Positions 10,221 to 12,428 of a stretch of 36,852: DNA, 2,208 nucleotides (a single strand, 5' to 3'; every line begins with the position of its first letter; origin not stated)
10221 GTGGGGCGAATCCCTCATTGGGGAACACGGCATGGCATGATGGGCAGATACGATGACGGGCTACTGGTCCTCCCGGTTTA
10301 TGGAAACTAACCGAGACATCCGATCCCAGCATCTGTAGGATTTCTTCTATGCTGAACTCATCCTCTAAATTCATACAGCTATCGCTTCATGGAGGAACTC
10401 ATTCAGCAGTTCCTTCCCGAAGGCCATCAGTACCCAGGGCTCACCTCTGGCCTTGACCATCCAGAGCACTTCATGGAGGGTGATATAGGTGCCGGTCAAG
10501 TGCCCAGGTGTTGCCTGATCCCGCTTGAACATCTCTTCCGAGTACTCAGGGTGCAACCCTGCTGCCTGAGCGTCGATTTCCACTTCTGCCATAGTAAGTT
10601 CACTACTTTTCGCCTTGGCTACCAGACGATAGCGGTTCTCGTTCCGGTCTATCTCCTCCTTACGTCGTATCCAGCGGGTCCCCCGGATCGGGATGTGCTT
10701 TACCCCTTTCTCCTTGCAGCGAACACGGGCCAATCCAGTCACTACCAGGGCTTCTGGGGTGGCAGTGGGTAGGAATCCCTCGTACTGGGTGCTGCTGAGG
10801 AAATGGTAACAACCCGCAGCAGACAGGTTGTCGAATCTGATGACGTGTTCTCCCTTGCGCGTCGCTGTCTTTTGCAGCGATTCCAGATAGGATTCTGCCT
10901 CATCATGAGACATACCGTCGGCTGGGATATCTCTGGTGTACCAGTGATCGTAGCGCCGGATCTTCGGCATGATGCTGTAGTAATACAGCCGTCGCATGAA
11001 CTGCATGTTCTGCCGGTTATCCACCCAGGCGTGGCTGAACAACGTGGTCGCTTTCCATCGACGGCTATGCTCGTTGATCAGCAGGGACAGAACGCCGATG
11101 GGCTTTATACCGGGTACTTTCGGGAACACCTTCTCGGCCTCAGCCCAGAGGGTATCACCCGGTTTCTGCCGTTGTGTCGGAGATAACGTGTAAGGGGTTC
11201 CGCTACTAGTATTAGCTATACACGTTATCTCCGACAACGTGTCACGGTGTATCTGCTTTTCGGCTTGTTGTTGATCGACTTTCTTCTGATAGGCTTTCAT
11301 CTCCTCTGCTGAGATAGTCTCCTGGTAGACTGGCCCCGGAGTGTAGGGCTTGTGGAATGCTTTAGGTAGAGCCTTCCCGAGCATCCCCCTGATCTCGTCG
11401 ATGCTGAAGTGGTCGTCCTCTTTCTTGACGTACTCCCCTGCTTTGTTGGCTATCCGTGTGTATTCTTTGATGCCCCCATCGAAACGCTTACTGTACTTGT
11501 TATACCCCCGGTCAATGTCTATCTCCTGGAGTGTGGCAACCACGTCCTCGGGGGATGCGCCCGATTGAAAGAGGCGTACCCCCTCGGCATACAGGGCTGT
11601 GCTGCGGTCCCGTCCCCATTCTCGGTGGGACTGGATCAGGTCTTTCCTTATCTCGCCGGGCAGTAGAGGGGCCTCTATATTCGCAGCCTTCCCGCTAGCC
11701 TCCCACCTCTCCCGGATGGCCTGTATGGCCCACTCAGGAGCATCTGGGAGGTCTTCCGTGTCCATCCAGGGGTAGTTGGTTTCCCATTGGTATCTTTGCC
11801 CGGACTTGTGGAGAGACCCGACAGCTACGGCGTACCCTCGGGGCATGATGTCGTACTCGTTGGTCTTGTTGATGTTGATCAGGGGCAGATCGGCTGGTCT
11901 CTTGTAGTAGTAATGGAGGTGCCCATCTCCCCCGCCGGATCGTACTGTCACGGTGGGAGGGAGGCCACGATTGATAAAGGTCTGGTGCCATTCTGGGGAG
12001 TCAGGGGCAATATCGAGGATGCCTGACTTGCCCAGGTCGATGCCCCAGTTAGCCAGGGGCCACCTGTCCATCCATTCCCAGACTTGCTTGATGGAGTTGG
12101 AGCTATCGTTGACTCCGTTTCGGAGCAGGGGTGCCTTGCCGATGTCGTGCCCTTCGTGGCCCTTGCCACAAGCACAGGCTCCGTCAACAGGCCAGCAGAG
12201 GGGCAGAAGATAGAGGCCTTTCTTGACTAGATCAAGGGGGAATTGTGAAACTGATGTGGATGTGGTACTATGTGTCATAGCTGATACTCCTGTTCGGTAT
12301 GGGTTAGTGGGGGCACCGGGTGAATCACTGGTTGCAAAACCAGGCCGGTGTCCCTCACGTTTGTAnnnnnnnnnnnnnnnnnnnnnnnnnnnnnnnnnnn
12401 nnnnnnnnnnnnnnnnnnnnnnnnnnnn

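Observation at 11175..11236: Perfect 18-bp inverted repeat inside the prim-pol gene, sharing its arm motif with the non-coding island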

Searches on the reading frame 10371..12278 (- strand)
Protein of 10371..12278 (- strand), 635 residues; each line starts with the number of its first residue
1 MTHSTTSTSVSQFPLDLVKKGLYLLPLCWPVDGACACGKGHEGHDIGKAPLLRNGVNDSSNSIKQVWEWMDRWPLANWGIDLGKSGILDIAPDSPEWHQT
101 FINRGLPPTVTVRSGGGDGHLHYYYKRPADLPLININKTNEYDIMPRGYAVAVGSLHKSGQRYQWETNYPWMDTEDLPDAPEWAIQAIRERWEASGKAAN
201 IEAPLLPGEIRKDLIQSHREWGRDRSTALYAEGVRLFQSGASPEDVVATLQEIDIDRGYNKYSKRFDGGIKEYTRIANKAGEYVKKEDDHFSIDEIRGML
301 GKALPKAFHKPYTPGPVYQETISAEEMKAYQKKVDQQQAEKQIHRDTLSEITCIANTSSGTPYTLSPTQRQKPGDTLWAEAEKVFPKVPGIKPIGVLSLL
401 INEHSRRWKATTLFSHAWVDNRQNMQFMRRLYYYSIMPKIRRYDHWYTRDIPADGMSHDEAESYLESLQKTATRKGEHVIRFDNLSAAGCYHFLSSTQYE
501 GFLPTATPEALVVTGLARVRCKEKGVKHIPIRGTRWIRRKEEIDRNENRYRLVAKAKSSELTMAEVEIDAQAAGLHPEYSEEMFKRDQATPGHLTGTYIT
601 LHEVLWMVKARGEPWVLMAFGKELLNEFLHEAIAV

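Call 9: search_protein_families(library=pfam, proteins=[window:10371-12278:-], max_evalue=0.01)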
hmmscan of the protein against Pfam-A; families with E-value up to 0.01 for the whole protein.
window:10371-12278:- (635 aa): 1 family
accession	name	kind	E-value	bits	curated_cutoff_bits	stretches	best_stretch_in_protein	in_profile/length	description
PF09250.16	Prim-Pol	-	3.8e-20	73.4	22.8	1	16-183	3-158/158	Bifunctional DNA primase/polymerase, N-terminal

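Call 10: search_protein_families(library=phrogs, proteins=[window:10371-12278:-], max_evalue=0.01)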
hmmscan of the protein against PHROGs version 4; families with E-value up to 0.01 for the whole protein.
window:10371-12278:- (635 aa): 2 families
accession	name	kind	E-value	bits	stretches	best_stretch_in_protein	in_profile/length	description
phrog_5852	-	DNA, RNA and nucleotide metabolism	0.00065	20.1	1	43-167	103-229/242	DNA polymerase/primase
phrog_5177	-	DNA, RNA and nucleotide metabolism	0.002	17.1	1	53-126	52-122/876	DNA polymerase/primase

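Call 11: find_related_loci(query=window:10371-12278:-, collection=viral_contigs, flank=10000)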
Query window:10371-12278:- (635 aa) in viral_contigs; peptide patterns used: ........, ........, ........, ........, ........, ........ (x = any residue, [..] = any of these).
3 stretches matched a pattern, but none encodes a relative of the query by tblastn (E <= 1e-3).

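Call 13: find_homologous_proteins(query=window:10371-12278:-)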
Query window:10371-12278:- (635 aa): 28 proteins with E <= 0.001 among 7670 candidates.
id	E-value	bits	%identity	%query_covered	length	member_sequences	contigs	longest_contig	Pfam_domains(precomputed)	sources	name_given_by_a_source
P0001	0.0e+0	1327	100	89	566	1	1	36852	PF09250.17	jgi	-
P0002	3.7e-154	533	44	96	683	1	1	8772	PF09250.17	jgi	-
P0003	8.3e-92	327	55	41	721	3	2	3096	PF09250.17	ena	-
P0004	6.1e-87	311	51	43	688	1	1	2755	PF09250.17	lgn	-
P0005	2.8e-86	309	50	43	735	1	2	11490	PF09250.17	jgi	jgi:hypothetical protein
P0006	3.8e-79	285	42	46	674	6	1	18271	PF09250.17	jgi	jgi:hypothetical protein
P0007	9.2e-78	280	40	64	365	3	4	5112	PF09250.17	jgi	jgi:hypothetical protein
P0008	8.5e-74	267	47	43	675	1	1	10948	PF09250.17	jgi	jgi:hypothetical protein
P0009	2.2e-72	263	45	43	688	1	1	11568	PF09250.17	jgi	jgi:hypothetical protein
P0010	2.2e-62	230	45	41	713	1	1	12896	PF09250.17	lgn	-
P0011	7.2e-60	221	45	42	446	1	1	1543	PF09250.17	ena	-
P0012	3.8e-59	219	42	43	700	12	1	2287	PF09250.17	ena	-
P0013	6.9e-57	212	43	42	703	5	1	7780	PF09250.17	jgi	jgi:hypothetical protein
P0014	6.2e-55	205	39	42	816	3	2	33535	PF19263.6,PF09250.17,PF08706.17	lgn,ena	-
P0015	1.4e-47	181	37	44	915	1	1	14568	PF09250.17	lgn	-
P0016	1.0e-45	175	38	42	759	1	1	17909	PF19263.6,PF09250.17,PF08706.17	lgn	-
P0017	9.0e-44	168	41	42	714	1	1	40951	PF09250.17,PF13481.13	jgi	jgi:hypothetical protein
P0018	8.3e-43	165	42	41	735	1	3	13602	PF09250.17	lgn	-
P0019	1.4e-41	161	39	40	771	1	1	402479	PF19263.6,PF09250.17,PF08706.17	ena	-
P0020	2.7e-40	157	47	29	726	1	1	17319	PF09250.17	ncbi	-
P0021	3.6e-39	153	34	43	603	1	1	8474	PF09250.17,PF13481.13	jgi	jgi:hypothetical protein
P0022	2.6e-34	137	36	44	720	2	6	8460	PF13148.12,PF09250.17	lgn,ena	-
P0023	6.2e-23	99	31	42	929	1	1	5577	PF09250.17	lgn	-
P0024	8.3e-18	82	33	32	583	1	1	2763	PF09250.17,PF08708.17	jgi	jgi:Bifunctional DNA primase/polymerase, N-terminal/Primase C terminal 1 (PriCT-1)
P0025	2.6e-16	77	29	38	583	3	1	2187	PF09250.17,PF08708.17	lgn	-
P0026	2.3e-12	64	31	31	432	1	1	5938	PF09250.17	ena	-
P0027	9.3e-6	43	38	19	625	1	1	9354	PF09250.17,PF13481.13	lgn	-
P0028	6.2e-5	40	31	27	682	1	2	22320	PF09250.17,PF13481.13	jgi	jgi:hypothetical protein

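Call 14: find_encoding_contigs(protein=P0002, flank=10000)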
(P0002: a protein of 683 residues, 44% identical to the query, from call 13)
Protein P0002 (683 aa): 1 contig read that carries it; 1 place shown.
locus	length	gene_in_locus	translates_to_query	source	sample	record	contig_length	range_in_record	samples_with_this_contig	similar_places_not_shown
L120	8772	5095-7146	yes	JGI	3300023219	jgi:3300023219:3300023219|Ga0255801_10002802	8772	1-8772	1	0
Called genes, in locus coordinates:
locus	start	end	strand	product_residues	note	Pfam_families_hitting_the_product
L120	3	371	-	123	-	?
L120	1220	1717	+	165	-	-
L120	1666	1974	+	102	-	-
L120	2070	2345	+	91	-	-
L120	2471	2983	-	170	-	-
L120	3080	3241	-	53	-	-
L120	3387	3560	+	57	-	-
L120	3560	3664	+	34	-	-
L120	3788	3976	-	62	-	-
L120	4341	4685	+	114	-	PF12728:HTH_17 (weak)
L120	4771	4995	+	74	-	-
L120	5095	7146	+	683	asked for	PF09250:Prim-Pol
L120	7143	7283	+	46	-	-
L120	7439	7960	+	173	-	-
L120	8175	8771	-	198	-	?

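Call 15: find_encoding_contigs(protein=P0001, flank=10000)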
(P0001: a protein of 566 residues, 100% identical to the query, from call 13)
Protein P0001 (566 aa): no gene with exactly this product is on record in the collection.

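Call 23: find_related_loci(query=A1, collection=metagenome_contigs, flank=10000)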
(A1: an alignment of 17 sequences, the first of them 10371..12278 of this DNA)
Query A1 (635 aa) in metagenome_contigs; peptide patterns used: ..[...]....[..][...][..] (x = any residue, [..] = any of these).
73 stretches matched a pattern; 33 encode a relative of the query (tblastn E <= 1e-3); 33 distinct loci.
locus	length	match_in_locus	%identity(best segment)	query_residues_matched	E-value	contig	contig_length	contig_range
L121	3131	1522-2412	49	15-301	1e-92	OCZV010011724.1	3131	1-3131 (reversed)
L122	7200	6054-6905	43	15-280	3e-63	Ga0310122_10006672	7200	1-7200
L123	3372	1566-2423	43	15-280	3e-62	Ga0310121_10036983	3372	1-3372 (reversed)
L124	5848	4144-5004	42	15-285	4e-62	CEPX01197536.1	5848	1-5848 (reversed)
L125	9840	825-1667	45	15-279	2e-61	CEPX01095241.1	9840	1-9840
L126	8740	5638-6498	42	15-285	9e-62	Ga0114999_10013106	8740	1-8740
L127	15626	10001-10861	42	15-285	1e-61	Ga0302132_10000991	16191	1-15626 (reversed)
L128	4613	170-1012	44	15-279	1e-60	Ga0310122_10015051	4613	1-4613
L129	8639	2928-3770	44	15-279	5e-59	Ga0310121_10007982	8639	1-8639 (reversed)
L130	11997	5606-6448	43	15-279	3e-57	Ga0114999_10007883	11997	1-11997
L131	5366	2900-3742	43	15-279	2e-57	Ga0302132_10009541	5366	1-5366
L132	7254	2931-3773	43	15-279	2e-57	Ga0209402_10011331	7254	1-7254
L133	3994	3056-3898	43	15-279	4e-57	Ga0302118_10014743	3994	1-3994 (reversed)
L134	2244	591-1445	40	5-279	3e-49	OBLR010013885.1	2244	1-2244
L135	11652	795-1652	38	4-279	4e-48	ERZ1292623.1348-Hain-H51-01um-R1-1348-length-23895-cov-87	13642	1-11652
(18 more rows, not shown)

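Call 52: find_encoding_contigs(protein=P0007, flank=6000, max_places=4)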
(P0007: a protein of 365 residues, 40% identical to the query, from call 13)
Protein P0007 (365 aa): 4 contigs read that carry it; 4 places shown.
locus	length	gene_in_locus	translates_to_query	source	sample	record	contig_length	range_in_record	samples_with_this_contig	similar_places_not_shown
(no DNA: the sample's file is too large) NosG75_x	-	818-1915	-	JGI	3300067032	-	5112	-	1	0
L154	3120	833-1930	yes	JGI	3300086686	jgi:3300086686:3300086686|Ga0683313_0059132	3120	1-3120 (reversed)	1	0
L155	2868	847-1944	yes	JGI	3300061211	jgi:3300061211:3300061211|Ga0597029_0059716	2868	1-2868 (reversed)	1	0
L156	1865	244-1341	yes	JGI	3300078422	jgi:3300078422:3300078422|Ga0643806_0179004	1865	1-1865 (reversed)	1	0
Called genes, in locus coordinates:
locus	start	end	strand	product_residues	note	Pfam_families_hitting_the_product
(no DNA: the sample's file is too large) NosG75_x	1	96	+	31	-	?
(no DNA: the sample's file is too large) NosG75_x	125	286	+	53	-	-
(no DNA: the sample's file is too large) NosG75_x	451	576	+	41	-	-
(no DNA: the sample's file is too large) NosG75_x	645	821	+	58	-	-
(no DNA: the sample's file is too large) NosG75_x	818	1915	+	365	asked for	PF09250:Prim-Pol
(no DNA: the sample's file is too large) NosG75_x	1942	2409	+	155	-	-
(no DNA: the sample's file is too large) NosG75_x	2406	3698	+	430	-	PF05970:PIF1, PF13191:AAA_16 (weak), PF13245:AAA_19, PF13604:AAA_30, PF01443:Viral_helicase1 (faint)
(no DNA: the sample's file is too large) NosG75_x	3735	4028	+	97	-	-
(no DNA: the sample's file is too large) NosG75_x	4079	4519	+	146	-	-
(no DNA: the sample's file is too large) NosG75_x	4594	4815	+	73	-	-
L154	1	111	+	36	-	?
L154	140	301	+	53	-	-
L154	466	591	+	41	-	-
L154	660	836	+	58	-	-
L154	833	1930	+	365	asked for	PF09250:Prim-Pol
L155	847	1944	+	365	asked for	PF09250:Prim-Pol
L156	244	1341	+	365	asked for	PF09250:Prim-Pol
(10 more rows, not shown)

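Call 57: find_homologous_proteins(query=A5, max_evalue=1e-10)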
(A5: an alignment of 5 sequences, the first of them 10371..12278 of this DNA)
Query A5 (5 sequences) (635 aa, profile of the alignment): 26 proteins with E <= 1e-10 among 8000 candidates.
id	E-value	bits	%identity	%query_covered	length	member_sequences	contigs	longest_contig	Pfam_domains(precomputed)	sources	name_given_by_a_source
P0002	1.1e-289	980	44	96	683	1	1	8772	PF09250.17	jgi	-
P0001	6.5e-238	809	100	89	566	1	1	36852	PF09250.17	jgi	-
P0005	6.1e-65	238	50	43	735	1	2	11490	PF09250.17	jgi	jgi:hypothetical protein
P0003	2.8e-63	233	55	41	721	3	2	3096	PF09250.17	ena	-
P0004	4.5e-62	229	51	43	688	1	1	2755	PF09250.17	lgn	-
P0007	6.8e-61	225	40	64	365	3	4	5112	PF09250.17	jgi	jgi:hypothetical protein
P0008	1.3e-53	201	47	43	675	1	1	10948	PF09250.17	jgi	jgi:hypothetical protein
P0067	4.2e-51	192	57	34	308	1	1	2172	PF09250.17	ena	-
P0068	2.1e-50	190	50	39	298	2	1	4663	PF09250.17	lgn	-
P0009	6.2e-50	189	45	43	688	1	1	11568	PF09250.17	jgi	jgi:hypothetical protein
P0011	5.8e-43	166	45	42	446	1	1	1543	PF09250.17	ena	-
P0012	6.5e-41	159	42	43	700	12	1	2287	PF09250.17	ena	-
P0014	5.7e-40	156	39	42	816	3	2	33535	PF19263.6,PF09250.17,PF08706.17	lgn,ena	-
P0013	2.1e-39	154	43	42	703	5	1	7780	PF09250.17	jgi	jgi:hypothetical protein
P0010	6.0e-38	149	45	41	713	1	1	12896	PF09250.17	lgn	-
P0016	2.1e-33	134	38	42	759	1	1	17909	PF19263.6,PF09250.17,PF08706.17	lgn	-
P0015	7.7e-33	132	37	44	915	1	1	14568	PF09250.17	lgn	-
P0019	1.8e-29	121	39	40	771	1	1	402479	PF19263.6,PF09250.17,PF08706.17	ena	-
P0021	1.9e-29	121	34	43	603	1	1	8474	PF09250.17,PF13481.13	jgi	jgi:hypothetical protein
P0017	5.4e-29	119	41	42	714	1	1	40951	PF09250.17,PF13481.13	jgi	jgi:hypothetical protein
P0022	2.4e-25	107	36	44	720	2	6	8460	PF13148.12,PF09250.17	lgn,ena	-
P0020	2.2e-23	101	47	29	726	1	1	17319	PF09250.17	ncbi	-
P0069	2.8e-22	97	35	38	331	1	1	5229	PF09250.17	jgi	jgi:hypothetical protein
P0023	3.8e-16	77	31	42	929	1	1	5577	PF09250.17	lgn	-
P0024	1.6e-14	72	33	32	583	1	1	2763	PF09250.17,PF08708.17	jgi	jgi:Bifunctional DNA primase/polymerase, N-terminal/Primase C terminal 1 (PriCT-1)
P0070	2.2e-13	68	35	27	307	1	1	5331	PF09250.17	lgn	-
